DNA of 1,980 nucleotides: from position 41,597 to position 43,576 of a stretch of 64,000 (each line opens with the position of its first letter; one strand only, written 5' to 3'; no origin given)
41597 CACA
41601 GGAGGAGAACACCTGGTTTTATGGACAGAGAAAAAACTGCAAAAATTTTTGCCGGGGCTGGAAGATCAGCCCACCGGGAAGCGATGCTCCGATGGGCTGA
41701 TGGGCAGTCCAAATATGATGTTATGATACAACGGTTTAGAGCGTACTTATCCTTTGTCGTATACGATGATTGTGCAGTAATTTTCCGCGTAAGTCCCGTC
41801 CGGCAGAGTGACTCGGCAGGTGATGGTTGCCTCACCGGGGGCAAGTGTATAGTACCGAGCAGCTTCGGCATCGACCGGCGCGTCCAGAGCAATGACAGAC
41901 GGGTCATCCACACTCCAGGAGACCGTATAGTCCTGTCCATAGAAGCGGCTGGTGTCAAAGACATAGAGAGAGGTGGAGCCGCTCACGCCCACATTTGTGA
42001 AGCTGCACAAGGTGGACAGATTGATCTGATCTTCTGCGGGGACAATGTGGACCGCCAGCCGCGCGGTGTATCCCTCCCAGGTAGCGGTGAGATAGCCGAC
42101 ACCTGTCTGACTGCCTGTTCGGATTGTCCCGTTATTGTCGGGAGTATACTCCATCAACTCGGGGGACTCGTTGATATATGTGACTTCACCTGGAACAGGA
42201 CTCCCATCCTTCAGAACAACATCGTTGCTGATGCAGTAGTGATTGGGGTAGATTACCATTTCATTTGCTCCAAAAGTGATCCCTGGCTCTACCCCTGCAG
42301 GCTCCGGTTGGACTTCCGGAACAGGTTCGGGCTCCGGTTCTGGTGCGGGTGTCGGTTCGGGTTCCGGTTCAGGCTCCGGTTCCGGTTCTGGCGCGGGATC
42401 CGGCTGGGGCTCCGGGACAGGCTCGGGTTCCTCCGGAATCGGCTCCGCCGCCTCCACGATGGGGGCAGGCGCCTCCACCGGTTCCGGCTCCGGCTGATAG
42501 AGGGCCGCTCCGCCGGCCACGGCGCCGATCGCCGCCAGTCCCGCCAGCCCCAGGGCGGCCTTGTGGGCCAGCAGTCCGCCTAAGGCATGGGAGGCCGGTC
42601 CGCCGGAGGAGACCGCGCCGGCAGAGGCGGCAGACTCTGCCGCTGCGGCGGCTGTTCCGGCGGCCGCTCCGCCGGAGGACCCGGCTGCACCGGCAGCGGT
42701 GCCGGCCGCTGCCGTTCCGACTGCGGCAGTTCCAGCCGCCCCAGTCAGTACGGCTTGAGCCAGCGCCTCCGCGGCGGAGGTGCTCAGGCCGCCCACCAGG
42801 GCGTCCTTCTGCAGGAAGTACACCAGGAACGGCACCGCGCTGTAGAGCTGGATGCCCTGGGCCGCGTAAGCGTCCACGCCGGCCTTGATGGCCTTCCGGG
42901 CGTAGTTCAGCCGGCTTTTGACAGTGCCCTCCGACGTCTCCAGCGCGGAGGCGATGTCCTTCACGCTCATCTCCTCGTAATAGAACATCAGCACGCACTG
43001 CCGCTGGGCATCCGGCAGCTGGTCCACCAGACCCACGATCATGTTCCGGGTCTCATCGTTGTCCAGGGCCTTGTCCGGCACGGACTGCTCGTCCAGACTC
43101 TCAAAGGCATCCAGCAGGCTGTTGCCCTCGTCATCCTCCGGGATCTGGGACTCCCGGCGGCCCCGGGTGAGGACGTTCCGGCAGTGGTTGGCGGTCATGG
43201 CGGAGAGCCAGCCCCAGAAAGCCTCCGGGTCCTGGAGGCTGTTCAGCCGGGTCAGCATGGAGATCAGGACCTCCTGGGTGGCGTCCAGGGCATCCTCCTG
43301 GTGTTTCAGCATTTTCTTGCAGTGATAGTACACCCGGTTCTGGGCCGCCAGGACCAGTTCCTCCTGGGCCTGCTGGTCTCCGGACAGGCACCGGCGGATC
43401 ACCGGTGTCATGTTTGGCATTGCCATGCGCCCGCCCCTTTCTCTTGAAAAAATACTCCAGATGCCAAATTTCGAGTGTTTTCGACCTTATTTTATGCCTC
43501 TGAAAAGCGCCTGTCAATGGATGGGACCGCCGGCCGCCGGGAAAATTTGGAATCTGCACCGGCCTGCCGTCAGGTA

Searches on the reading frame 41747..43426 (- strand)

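Call 41: search_protein_families(library=pfam, max_evalue=0.00001, proteins=[window:41747-43426:-])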
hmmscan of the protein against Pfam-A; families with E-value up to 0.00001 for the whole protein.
window:41747-43426:- (559 aa): 4 families
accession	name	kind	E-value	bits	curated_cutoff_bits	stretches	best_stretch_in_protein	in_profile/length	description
PF08281.18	Sigma70_r4_2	-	6.4e-15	55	25.7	1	129-180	3-54/54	Sigma-70, region 4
PF04545.22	Sigma70_r4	-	6.5e-11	42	24.1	1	135-181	3-49/50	Sigma-70, region 4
PF04542.20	Sigma70_r2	-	1.8e-09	37.7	24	1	25-91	2-70/71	Sigma-70 region 2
PF07638.17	Sigma70_ECF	-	5.6e-07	30.1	21.1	1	5-181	3-180/185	ECF sigma factor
